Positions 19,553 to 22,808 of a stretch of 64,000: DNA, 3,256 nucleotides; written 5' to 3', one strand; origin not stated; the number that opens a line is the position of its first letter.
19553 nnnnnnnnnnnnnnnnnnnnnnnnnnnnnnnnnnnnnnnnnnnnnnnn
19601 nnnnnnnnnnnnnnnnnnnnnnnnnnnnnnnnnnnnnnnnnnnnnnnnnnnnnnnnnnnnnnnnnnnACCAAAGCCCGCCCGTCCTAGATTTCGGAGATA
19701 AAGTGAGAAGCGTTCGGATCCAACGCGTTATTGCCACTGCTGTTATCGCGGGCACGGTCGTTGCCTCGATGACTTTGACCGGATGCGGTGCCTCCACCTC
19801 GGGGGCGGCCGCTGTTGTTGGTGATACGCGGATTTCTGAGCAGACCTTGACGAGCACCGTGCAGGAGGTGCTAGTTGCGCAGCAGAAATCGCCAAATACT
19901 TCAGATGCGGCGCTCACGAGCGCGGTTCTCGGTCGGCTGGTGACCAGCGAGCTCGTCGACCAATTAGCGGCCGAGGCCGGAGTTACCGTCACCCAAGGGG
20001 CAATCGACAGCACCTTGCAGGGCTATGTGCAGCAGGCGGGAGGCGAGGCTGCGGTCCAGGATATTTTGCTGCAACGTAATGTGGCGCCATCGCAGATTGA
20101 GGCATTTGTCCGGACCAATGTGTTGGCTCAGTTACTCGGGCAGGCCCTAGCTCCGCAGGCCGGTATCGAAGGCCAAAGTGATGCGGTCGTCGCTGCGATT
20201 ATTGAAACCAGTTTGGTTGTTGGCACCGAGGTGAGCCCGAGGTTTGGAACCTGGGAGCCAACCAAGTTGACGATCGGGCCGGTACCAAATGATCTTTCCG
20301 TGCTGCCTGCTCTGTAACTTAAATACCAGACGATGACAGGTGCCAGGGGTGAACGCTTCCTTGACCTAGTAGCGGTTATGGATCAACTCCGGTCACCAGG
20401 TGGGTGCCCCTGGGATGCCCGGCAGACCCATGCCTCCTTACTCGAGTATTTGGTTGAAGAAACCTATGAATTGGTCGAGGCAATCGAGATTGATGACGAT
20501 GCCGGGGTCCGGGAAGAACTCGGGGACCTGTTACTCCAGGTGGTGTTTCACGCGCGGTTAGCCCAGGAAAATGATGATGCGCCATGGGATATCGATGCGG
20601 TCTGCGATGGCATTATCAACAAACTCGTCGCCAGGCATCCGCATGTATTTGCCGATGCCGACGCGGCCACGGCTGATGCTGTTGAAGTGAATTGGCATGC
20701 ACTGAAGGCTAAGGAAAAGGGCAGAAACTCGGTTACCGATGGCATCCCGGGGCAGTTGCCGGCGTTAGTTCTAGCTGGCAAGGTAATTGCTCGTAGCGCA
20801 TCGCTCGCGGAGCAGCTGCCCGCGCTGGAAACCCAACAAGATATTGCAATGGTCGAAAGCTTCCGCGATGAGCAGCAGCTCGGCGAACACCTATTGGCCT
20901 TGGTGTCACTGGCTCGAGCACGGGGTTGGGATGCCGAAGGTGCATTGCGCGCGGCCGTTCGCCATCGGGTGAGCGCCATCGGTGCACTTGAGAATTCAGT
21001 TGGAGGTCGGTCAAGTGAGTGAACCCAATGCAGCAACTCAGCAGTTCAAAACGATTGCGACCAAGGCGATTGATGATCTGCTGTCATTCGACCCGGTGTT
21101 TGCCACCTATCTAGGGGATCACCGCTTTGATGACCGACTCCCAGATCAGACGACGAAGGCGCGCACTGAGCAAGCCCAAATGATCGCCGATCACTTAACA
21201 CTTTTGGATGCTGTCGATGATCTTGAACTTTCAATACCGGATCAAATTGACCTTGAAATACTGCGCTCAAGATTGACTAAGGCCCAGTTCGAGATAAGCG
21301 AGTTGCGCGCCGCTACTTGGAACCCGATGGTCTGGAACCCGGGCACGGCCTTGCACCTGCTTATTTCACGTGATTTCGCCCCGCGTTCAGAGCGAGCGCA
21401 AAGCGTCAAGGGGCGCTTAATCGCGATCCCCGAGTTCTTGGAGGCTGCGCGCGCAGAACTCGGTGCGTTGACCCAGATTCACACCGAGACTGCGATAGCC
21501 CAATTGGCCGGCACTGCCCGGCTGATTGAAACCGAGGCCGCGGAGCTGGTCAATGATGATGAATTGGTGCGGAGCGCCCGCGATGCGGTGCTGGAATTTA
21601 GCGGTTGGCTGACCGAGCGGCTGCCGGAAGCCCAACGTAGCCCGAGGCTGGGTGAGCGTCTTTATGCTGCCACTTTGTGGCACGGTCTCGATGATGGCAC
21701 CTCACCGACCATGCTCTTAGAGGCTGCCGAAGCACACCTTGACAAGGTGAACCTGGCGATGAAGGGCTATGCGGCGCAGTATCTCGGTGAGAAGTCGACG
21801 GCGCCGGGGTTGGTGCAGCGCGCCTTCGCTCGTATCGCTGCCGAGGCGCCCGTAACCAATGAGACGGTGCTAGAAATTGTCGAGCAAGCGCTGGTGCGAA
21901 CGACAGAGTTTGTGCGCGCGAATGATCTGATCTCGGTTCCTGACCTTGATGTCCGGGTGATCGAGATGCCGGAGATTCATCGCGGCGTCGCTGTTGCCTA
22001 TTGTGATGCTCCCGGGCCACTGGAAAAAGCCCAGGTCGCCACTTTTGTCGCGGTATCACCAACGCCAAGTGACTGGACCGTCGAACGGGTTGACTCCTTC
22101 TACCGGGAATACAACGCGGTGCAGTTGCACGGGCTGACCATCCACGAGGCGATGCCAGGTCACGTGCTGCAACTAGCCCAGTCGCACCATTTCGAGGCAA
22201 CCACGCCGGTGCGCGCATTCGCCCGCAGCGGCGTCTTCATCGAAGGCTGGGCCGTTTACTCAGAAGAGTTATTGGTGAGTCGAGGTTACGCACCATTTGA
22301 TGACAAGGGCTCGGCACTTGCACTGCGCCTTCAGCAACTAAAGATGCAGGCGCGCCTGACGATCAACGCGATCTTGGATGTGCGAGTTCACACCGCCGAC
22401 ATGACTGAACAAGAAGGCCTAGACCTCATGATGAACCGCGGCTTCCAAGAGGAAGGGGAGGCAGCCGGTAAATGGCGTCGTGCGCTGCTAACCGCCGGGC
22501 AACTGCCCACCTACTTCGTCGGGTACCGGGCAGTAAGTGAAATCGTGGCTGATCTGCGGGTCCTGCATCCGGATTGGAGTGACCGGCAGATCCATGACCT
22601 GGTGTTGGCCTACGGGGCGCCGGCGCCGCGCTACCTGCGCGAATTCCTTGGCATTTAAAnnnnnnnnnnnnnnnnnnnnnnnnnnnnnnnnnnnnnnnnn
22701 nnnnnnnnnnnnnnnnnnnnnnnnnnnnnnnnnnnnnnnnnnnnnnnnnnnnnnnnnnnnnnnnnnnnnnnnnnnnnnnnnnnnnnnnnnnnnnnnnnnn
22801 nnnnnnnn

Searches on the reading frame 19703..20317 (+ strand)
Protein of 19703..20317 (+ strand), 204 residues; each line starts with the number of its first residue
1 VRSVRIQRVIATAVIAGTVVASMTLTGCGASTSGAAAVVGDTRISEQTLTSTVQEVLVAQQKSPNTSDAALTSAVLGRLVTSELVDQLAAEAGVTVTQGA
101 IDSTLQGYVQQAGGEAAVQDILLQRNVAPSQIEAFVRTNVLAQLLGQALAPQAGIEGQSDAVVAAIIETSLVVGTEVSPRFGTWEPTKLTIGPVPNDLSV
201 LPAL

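Call 9: search_protein_families(library=pfam, proteins=[window:19703-20317:+], max_evalue=0.00001)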
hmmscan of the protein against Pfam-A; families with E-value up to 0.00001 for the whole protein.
window:19703-20317:+ (204 aa): 3 families
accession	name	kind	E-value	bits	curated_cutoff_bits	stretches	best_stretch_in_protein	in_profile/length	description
PF13624.11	SurA_N_3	-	2.5e-12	47.4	27.2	1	8-143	10-159/162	SurA-like N-terminal domain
PF13623.11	SurA_N_2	-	8.1e-08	32.7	28.5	1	6-110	6-123/145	SurA-like N-terminal domain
PF09312.16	SurA_N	-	4e-07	30.6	30.8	1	36-113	5-84/118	SurA N-terminal domain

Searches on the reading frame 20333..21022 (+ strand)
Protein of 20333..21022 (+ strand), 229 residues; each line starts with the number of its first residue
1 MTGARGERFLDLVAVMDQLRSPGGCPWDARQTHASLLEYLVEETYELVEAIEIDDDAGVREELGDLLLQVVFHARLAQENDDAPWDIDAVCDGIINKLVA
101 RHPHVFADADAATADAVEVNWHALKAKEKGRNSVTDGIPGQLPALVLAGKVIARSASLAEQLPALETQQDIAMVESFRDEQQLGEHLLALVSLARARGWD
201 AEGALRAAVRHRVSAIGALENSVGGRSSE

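Call 9: search_protein_families(library=pfam, proteins=[window:20333-21022:+], max_evalue=0.00001)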
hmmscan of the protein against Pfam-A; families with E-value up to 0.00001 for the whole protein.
window:20333-21022:+ (229 aa): 1 family
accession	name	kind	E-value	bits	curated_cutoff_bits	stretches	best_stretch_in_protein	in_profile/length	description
PF03819.22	MazG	-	9.8e-27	93.5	22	1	31-106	1-74/74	MazG nucleotide pyrophosphohydrolase domain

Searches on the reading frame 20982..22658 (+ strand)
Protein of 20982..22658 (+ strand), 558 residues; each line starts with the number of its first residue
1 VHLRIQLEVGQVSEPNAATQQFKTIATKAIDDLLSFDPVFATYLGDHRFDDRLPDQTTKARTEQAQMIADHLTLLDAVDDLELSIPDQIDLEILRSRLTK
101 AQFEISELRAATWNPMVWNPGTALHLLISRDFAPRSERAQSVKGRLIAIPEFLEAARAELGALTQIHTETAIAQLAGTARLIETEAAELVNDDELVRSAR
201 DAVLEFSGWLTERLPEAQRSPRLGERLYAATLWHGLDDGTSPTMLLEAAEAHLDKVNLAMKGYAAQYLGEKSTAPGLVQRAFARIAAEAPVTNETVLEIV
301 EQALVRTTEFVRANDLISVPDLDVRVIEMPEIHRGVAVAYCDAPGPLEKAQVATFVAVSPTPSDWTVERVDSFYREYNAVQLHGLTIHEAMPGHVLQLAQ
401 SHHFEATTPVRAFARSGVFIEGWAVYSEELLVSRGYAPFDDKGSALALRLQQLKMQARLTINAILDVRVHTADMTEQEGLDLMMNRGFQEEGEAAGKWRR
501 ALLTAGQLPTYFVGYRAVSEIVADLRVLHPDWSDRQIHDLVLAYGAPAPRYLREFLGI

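Call 9: search_protein_families(library=pfam, proteins=[window:20982-22658:+], max_evalue=0.00001)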
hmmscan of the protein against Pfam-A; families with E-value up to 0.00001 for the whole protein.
window:20982-22658:+ (558 aa): 1 family
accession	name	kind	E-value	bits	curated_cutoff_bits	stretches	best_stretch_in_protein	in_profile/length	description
PF05960.17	DUF885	-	2.5e-82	278.6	32.4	1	38-554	1-530/532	Bacterial protein of unknown function (DUF885)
